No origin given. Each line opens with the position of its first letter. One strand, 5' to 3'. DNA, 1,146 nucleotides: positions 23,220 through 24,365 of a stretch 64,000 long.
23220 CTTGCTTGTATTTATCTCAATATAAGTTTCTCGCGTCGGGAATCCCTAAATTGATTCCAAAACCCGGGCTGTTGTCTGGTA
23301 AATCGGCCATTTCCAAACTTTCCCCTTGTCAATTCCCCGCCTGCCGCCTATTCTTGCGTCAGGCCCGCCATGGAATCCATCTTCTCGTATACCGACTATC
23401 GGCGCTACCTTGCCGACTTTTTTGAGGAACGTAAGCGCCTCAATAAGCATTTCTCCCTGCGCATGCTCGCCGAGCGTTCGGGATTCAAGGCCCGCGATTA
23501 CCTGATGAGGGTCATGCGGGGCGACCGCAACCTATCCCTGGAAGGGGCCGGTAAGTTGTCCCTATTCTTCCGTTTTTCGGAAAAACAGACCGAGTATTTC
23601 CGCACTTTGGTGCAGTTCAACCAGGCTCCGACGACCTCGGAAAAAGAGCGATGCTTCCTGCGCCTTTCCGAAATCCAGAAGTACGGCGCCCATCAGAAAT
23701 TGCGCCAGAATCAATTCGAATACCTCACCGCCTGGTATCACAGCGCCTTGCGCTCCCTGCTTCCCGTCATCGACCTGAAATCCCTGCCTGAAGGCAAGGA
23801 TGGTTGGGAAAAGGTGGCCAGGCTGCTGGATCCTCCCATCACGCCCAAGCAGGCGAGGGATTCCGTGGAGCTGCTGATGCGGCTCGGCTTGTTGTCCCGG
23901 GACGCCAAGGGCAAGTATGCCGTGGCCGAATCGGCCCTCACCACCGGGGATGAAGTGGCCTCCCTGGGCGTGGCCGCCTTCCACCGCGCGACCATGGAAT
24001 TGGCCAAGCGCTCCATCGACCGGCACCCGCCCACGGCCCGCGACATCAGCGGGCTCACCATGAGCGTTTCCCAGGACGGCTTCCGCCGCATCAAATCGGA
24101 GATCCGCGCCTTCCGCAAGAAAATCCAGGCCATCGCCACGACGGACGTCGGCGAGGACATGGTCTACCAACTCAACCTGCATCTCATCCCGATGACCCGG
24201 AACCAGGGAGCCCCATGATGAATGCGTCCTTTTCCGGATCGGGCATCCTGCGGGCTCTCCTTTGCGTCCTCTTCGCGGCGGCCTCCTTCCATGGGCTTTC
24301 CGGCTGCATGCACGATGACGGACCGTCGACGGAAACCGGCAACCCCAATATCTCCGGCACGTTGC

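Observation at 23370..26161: DUF4423/TIGR02147-like HTH protein translationally coupled to a large CarboxypepD_reg/FN3 lipoprotein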

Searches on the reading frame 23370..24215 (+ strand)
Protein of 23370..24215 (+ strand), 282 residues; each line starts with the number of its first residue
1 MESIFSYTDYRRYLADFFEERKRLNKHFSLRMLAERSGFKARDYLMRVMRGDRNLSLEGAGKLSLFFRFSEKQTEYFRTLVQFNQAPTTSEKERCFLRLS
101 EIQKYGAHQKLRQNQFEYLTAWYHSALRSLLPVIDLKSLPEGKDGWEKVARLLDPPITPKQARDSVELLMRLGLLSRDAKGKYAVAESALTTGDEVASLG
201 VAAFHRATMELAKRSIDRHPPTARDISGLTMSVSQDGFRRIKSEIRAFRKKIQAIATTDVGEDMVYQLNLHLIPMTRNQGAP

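Call 3: search_protein_families(library=ncbifam, proteins=[window:23370-24215:+], max_evalue=0.01)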
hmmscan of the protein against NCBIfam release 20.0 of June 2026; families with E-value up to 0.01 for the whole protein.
window:23370-24215:+ (282 aa): 1 family
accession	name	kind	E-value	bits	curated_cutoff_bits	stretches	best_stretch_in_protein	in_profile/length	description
TIGR02147.1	Fsuc_second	paralog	2.5e-82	276.4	50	1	1-277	1-271/272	TIGR02147 family protein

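Call 4: search_protein_families(library=pfam, proteins=[window:23370-24215:+], max_evalue=0.01)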
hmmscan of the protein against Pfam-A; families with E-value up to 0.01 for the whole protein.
window:23370-24215:+ (282 aa): 1 family
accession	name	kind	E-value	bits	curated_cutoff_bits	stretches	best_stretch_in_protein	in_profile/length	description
PF14394.12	DUF4423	-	2.9e-34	118.7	30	1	104-275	3-165/165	Domain of unknown function (DUF4423)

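Call 7: find_homologous_proteins(query=window:23370-24215:+, max_evalue=0.00001)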
Query window:23370-24215:+ (282 aa): 155 proteins with E <= 0.00001 among 1941 candidates; the best 120 are listed.
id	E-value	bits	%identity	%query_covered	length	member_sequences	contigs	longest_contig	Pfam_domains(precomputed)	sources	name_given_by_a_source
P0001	3.1e-182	622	100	100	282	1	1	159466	PF14394.13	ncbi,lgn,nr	ncbi:MAG: hypothetical protein JWP91_3148 [Fibrobacteres bacterium]|nr:hypothetical protein [Fibroba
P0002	2.7e-161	553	88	99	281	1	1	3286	PF14394.13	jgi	jgi:uncharacterized protein (TIGR02147 family)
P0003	3.9e-157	539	86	100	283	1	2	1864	PF14394.13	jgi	jgi:uncharacterized protein (TIGR02147 family)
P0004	3.6e-155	533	85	99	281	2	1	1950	PF14394.13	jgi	jgi:uncharacterized protein (TIGR02147 family)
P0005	7.9e-155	532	84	100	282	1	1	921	PF14394.13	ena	-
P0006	8.7e-155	532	85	100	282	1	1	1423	PF14394.13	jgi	jgi:uncharacterized protein (TIGR02147 family)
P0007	1.0e-154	532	85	100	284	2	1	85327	PF14394.13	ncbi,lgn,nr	ncbi:MAG: hypothetical protein JWO30_557 [Fibrobacteres bacterium]|nr:hypothetical protein [Fibrobac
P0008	1.1e-154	531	85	100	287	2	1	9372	PF14394.13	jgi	jgi:uncharacterized protein (TIGR02147 family)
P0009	1.5e-154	531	85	99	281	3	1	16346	PF14394.13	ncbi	ncbi:MAG: TIGR02147 family protein [Fibrobacteria bacterium]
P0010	3.2e-154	530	83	100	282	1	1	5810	PF14394.13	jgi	jgi:uncharacterized protein (TIGR02147 family)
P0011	8.2e-154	529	84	100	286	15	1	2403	PF14394.13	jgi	jgi:uncharacterized protein (TIGR02147 family)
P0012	1.5e-153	528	84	100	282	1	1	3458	PF14394.13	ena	-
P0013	4.4e-153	526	84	100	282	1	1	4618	PF14394.13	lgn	-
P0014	2.0e-151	521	83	100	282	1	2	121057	PF14394.13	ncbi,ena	-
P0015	5.9e-149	513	81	100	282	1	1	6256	PF14394.13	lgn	-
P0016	3.4e-148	510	82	100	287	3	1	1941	PF14394.13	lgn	-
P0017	4.3e-148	510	81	100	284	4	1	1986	PF14394.13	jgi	jgi:uncharacterized protein (TIGR02147 family)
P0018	2.0e-144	498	79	100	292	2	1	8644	PF14394.13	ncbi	ncbi:MAG: TIGR02147 family protein [Fibrobacteria bacterium]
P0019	1.2e-143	495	75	100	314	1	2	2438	PF14394.13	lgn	-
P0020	1.3e-142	492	77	100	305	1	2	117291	PF14394.13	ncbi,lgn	-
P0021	2.7e-141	488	78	100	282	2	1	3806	PF14394.13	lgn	-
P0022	5.0e-140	483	76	100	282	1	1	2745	PF14394.13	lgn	-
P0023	5.3e-139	480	77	99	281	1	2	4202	PF14394.13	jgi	jgi:uncharacterized protein (TIGR02147 family)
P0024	8.3e-138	476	75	99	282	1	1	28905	PF14394.13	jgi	jgi:uncharacterized protein (TIGR02147 family)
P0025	9.1e-138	476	75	99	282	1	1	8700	PF14394.13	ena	-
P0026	1.5e-137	475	76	99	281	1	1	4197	PF14394.13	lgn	-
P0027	1.1e-136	472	75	100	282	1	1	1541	PF14394.13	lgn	-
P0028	1.0e-135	469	74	99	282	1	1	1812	PF14394.13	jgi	jgi:uncharacterized protein (TIGR02147 family)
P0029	4.0e-135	467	73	99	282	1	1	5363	PF14394.13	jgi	jgi:uncharacterized protein (TIGR02147 family)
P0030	3.3e-134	464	72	99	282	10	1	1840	PF14394.13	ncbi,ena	-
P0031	4.3e-134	464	74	99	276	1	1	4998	PF14394.13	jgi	jgi:uncharacterized protein (TIGR02147 family)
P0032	7.2e-134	463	74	100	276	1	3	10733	PF14394.13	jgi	jgi:uncharacterized protein (TIGR02147 family)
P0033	1.6e-133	462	72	99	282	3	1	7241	PF14394.13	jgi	jgi:uncharacterized protein (TIGR02147 family)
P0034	3.4e-133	461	73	99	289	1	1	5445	PF14394.13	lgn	-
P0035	1.6e-132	459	73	100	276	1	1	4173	PF14394.13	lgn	-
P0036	4.6e-132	457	72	99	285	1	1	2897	PF14394.13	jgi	jgi:uncharacterized protein (TIGR02147 family)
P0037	7.9e-132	457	73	99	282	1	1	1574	PF14394.13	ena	-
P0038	1.3e-131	456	73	100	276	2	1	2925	PF14394.13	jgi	jgi:uncharacterized protein (TIGR02147 family)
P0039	1.4e-130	452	73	100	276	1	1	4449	PF14394.13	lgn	-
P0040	2.1e-130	452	73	100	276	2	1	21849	PF14394.13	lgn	-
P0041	3.0e-130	451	73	99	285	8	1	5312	PF14394.13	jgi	jgi:uncharacterized protein (TIGR02147 family)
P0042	3.8e-130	451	73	100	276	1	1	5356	PF14394.13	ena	-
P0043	2.6e-129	448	72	100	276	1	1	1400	PF14394.13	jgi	jgi:uncharacterized protein (TIGR02147 family)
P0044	5.2e-129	447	73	99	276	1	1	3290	PF14394.13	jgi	jgi:uncharacterized protein (TIGR02147 family)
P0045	7.6e-129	447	72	100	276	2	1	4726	PF14394.13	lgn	-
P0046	1.4e-128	446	74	99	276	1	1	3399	PF14394.13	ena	-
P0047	2.9e-127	442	74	99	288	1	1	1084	PF14394.13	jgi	jgi:uncharacterized protein (TIGR02147 family)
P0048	2.3e-126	439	70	100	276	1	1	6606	PF14394.13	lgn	-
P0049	2.8e-126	438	70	100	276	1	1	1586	PF14394.13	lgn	-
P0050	1.5e-125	436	69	100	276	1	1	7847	PF14394.13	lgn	-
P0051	5.7e-123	428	67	100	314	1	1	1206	PF14394.13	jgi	-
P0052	6.2e-120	418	70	99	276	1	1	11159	PF14394.13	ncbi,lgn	-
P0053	2.7e-119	415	67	100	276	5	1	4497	PF14394.13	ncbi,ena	-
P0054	2.9e-113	396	66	99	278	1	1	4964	PF14394.13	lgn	-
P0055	1.6e-112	393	65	99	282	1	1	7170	PF14394.13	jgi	jgi:uncharacterized protein (TIGR02147 family)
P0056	3.4e-111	389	64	99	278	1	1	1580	PF14394.13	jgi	jgi:uncharacterized protein (TIGR02147 family)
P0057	5.0e-111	388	65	99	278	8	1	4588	PF14394.13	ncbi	-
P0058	1.1e-109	384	63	99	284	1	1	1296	PF14394.13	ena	-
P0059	1.4e-109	384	74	83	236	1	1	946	PF14394.13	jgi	jgi:uncharacterized protein (TIGR02147 family)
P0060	5.1e-109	382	61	99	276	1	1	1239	PF14394.13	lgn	-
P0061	5.0e-108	379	63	99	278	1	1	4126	PF14394.13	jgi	jgi:uncharacterized protein (TIGR02147 family)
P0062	2.9e-107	376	60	99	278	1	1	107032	PF14394.13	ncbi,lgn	-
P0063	4.2e-106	372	60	99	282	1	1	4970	PF14394.13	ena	-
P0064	2.1e-105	370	63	100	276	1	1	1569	PF14394.13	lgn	-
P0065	1.6e-103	364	66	94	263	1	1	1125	PF14394.13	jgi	jgi:uncharacterized protein (TIGR02147 family)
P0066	1.2e-97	345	58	99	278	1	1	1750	PF14394.13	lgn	-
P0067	2.6e-97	343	56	100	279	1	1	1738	PF14394.13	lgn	-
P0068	5.2e-89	316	56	99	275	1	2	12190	PF14394.13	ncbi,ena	-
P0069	1.1e-88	315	52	99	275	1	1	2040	PF14394.13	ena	-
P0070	1.9e-88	314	53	100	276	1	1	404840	PF14394.13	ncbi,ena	-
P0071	2.8e-87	311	54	98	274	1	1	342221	PF14394.13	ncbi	-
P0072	4.3e-87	310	53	98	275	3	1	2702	PF14394.13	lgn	-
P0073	4.9e-87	310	52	99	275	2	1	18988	PF14394.13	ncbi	-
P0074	2.7e-86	307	52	98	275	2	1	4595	PF14394.13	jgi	jgi:uncharacterized protein (TIGR02147 family)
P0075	3.3e-86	307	52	99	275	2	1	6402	PF14394.13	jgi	jgi:uncharacterized protein (TIGR02147 family)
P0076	3.3e-86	307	52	100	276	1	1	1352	PF14394.13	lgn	-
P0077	3.5e-86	307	52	100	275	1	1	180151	PF14394.13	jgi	jgi:uncharacterized protein (TIGR02147 family)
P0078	4.3e-86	307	53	98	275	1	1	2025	PF14394.13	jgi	jgi:uncharacterized protein (TIGR02147 family)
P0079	3.1e-85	304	52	98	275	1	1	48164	PF14394.13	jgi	jgi:uncharacterized protein (TIGR02147 family)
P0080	3.6e-85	304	51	99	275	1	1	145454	PF14394.13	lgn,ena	-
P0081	5.7e-85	303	51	99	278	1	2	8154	PF14394.13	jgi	jgi:uncharacterized protein (TIGR02147 family)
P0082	5.8e-85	303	52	99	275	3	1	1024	PF14394.13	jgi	-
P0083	6.4e-85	303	52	99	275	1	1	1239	PF14394.13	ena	-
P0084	6.5e-85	303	51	98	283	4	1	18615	PF14394.13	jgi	jgi:uncharacterized protein (TIGR02147 family)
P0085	9.2e-85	302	51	98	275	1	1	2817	PF14394.13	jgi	jgi:uncharacterized protein (TIGR02147 family)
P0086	2.4e-84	301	52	98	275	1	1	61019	PF01381.29,PF14394.13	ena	-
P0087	3.3e-84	300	50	99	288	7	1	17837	PF14394.13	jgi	jgi:uncharacterized protein (TIGR02147 family)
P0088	7.6e-84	299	50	99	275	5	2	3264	PF14394.13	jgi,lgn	-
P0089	1.0e-83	299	51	98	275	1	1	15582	PF14394.13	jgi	jgi:uncharacterized protein (TIGR02147 family)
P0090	1.2e-83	299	51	98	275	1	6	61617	PF14394.13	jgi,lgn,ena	jgi:uncharacterized protein (TIGR02147 family)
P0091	2.4e-83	298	51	98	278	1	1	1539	PF14394.13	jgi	jgi:uncharacterized protein (TIGR02147 family)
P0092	2.8e-83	297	52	99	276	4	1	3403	PF14394.13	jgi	-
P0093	5.0e-83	297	51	98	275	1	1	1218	PF14394.13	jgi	jgi:uncharacterized protein (TIGR02147 family)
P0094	8.6e-83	296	50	99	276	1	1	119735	PF14394.13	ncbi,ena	-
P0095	1.2e-80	289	50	100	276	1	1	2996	PF14394.13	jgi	jgi:uncharacterized protein (TIGR02147 family)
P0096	1.3e-78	282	48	98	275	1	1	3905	PF14394.13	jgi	jgi:uncharacterized protein (TIGR02147 family)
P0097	1.6e-78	282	50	98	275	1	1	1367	PF14394.13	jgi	jgi:uncharacterized protein (TIGR02147 family)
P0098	1.3e-77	279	49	98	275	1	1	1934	PF14394.13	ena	-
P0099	8.5e-76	273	49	99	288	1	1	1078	PF14394.13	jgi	jgi:uncharacterized protein (TIGR02147 family)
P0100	2.2e-74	268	47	98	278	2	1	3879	PF14394.13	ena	-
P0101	3.5e-74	268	46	98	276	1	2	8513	PF14394.13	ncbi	-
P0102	5.3e-74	267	49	99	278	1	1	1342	PF14394.13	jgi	jgi:uncharacterized protein (TIGR02147 family)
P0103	5.3e-72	260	47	99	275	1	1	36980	PF14394.13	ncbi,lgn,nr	ncbi:MAG: TIGR02147 family protein [Chitinispirillaceae bacterium]|nr:TIGR02147 family protein [Chit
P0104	1.1e-71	259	48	99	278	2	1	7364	PF14394.13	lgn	-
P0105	1.1e-69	253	84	48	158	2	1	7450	PF14394.13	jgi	jgi:uncharacterized protein (TIGR02147 family)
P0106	2.3e-69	252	50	87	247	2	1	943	PF14394.13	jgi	jgi:uncharacterized protein (TIGR02147 family)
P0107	1.9e-66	242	46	98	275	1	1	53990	PF14394.13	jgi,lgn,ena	-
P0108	1.0e-64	237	42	98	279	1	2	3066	PF14394.13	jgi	-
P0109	9.8e-64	233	41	98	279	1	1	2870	PF14394.13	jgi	jgi:uncharacterized protein (TIGR02147 family)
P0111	1.7e-60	223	62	59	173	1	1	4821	PF14394.13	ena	-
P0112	1.5e-59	220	48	76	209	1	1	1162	PF14394.13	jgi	-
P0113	4.3e-59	218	41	98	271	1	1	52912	PF14394.13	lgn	-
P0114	2.4e-57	212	40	98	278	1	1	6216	PF14394.13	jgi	jgi:uncharacterized protein (TIGR02147 family)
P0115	6.0e-57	211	39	98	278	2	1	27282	PF14394.13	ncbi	ncbi:MAG: TIGR02147 family protein [Chitinivibrionales bacterium]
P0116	1.0e-56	210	41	98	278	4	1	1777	PF01381.29,PF14394.13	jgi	jgi:uncharacterized protein (TIGR02147 family)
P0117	2.7e-56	209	40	98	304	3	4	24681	PF14394.13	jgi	jgi:uncharacterized protein (TIGR02147 family)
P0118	6.3e-55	205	39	98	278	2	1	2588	PF14394.13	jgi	jgi:uncharacterized protein (TIGR02147 family)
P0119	2.4e-54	203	38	98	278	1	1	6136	PF14394.13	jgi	jgi:uncharacterized protein (TIGR02147 family)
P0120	2.7e-54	202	41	98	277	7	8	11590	PF14394.13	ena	-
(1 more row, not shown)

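Call 9: find_encoding_contigs(protein=P0001, flank=6000, max_places=3)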
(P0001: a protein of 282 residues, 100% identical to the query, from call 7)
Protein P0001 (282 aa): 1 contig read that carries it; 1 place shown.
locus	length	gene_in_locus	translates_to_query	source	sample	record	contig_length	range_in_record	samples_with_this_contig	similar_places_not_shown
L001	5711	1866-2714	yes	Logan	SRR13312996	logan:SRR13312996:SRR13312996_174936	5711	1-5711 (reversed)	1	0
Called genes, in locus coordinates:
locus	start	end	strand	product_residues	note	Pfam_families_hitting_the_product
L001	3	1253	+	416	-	?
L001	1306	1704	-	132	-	PF00072:Response_reg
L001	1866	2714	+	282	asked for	PF14394:DUF4423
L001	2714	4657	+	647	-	PF17210:SdrD_B (faint), PF22904:NOMO1-like_2nd (faint), PF13620:CarboxypepD_reg (weak)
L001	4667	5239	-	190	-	PF04279:IspA (weak)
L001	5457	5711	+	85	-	?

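Call 11: find_encoding_contigs(protein=P0070, flank=6000, max_places=2)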
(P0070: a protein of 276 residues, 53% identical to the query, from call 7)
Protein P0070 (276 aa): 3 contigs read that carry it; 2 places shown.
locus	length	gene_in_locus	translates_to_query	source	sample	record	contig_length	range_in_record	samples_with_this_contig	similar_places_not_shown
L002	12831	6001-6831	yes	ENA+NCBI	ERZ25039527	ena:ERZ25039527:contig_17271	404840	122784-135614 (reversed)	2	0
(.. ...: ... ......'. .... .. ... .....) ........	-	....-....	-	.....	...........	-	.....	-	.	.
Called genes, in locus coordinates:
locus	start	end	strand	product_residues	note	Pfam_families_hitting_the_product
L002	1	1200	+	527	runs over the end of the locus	-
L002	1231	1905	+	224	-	PF02390:Methyltransf_4, PF13649:Methyltransf_25 (weak)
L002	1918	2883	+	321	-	PF01073:3Beta_HSD, PF01370:Epimerase, PF16363:GDP_Man_Dehyd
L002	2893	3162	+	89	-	PF01676:Metalloenzyme, PF10143:PhosphMutase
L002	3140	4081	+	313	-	PF01676:Metalloenzyme, PF10143:PhosphMutase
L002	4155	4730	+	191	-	PF00210:Ferritin, PF02915:Rubrerythrin, PF23458:DUF7130 (weak), PF21349:RUBY_RBDX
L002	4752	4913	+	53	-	PF00301:Rubredoxin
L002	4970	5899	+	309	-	PF13578:Methyltransf_24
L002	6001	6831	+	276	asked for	PF14394:DUF4423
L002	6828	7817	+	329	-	PF13620:CarboxypepD_reg (faint)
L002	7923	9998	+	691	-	PF15902:Sortilin-Vps10 (faint), PF25852:DUF6242_C (weak), PF02012:BNR (faint), PF18962:Por_Secre_tail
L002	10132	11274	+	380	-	PF13173:AAA_14, PF13635:DUF4143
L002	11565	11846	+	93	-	PF04365:BrnT_toxin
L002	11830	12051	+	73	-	-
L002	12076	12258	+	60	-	-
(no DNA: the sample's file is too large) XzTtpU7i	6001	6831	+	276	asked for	PF14394:DUF4423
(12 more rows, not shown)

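Call 12: find_encoding_contigs(protein=P0062, flank=6000, max_places=2)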
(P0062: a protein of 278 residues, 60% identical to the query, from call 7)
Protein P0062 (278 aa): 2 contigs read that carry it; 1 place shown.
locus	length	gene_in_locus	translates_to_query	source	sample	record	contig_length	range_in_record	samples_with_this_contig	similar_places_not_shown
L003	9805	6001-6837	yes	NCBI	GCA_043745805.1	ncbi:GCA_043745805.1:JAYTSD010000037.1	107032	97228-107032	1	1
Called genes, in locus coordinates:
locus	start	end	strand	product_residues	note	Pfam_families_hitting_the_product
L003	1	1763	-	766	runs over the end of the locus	PF03460:NIR_SIR_ferr, PF01077:NIR_SIR, PF03460:NIR_SIR_ferr, PF01077:NIR_SIR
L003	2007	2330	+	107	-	-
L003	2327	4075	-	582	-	PF00990:GGDEF, PF00563:EAL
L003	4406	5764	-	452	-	-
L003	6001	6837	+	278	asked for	PF14394:DUF4423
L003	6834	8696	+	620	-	PF00775:Dioxygenase_C (faint), PF13620:CarboxypepD_reg (weak), PF13715:CarbopepD_reg_2 (faint), PF17210:SdrD_B (faint), PF17802:SpaA (faint), PF22904:NOMO1-like_2nd (faint), PF14686:fn3_3 (faint)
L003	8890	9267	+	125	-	PF13453:Zn_ribbon_TFIIB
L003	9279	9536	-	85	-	-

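Call 13: find_encoding_contigs(protein=P0020, flank=6000, max_places=2)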
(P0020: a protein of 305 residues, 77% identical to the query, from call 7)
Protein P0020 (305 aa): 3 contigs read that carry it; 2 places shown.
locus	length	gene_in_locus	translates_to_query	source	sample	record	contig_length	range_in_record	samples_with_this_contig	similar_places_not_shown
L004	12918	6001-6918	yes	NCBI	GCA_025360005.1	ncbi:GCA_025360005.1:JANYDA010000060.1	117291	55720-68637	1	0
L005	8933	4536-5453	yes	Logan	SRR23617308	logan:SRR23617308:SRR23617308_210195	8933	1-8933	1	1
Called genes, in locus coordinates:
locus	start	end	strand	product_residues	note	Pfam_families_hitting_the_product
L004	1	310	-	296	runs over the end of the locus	PF20434:BD-FAE, PF07859:Abhydrolase_3, PF01738:DLH (faint), PF00326:Peptidase_S9 (weak)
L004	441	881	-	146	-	-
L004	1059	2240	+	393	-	PF00160:Pro_isomerase, PF00254:FKBP_C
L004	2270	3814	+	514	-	-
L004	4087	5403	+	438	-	-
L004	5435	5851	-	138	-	PF00072:Response_reg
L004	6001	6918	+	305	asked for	PF14394:DUF4423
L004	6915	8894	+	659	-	PF17802:SpaA (faint), PF22904:NOMO1-like_2nd (faint), PF13715:CarbopepD_reg_2 (faint), PF17210:SdrD_B (faint), PF13620:CarboxypepD_reg (weak)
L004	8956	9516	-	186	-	-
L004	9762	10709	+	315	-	PF02649:GCHY-1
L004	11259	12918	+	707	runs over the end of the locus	PF07715:Plug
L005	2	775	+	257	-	?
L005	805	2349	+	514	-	-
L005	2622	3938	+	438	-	-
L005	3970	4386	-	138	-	PF00072:Response_reg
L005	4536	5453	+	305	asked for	PF14394:DUF4423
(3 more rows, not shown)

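Call 15: find_encoding_contigs(protein=P0103, flank=6000, max_places=2)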
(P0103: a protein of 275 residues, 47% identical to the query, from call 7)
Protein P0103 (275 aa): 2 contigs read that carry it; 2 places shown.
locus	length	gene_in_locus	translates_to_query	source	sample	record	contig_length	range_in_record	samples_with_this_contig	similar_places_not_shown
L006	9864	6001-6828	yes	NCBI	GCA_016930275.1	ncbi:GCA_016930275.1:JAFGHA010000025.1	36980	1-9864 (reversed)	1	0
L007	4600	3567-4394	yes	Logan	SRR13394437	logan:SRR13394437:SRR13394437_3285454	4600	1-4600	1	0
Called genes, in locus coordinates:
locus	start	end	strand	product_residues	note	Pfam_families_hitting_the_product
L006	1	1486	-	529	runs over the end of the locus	PF25292:Beta-prop_CGLA (faint), PF13517:FG-GAP_3 (faint), PF21348:RGL11_C (faint)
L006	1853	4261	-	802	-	PF08487:VIT, PF00092:VWA, PF13519:VWA_2, PF13768:VWA_3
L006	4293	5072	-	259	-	-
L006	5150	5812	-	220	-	-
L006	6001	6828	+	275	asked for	PF14394:DUF4423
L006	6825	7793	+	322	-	PF13620:CarboxypepD_reg (weak), PF13715:CarbopepD_reg_2 (faint), PF17802:SpaA (faint), PF17210:SdrD_B (faint), PF22904:NOMO1-like_2nd (faint), PF14686:fn3_3 (faint), PF13620:CarboxypepD_reg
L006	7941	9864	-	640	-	PF08757:CotH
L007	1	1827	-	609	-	?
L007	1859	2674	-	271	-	-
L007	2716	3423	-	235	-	-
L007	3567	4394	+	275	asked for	PF14394:DUF4423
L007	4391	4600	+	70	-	?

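Call 16: find_encoding_contigs(protein=P0113, flank=6000, max_places=2)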
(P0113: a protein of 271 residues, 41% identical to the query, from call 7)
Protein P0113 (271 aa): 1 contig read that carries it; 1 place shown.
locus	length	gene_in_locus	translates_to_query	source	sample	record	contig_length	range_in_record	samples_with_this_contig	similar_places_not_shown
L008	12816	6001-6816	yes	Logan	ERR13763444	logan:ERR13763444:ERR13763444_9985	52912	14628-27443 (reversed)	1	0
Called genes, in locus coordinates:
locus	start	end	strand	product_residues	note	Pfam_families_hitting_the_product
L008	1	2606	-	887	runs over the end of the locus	PF07494:Reg_prop (faint), PF13229:Beta_helix (weak)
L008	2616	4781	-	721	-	PF07494:Reg_prop (faint)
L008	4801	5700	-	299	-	-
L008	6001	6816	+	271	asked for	PF14394:DUF4423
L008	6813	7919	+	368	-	-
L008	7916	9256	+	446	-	PF10396:TrmE_N, PF00350:Dynamin_N (faint), PF12631:MnmE_helical, PF01926:MMR_HSR1, PF02421:FeoB_N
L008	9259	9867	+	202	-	PF00702:Hydrolase (weak)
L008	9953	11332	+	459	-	PF01637:ATPase_2, PF03008:DUF234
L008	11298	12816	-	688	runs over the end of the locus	-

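Call 17: find_encoding_contigs(protein=P0115, flank=6000, max_places=2)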
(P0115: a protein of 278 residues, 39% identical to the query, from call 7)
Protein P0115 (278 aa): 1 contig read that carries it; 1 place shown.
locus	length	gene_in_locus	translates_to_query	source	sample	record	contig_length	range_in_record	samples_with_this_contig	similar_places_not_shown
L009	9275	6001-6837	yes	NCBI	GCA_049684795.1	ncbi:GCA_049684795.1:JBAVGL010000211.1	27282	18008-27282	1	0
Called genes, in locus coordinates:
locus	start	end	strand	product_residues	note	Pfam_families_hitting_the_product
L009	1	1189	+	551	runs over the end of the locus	PF01120:Alpha_L_fucos, PF00754:F5_F8_type_C, PF22633:F5_F8_type_C_2 (weak)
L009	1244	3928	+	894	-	PF08531:Bac_rhamnosid_N, PF05592:Bac_rhamnosid, PF17389:Bac_rhamnosid6H, PF17390:Bac_rhamnosid_C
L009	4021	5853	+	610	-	PF04616:Glyco_hydro_43, PF17851:GH43_C2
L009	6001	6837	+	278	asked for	PF14394:DUF4423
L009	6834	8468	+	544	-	PF10102:DUF2341, PF13385:Laminin_G_3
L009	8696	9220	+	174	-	-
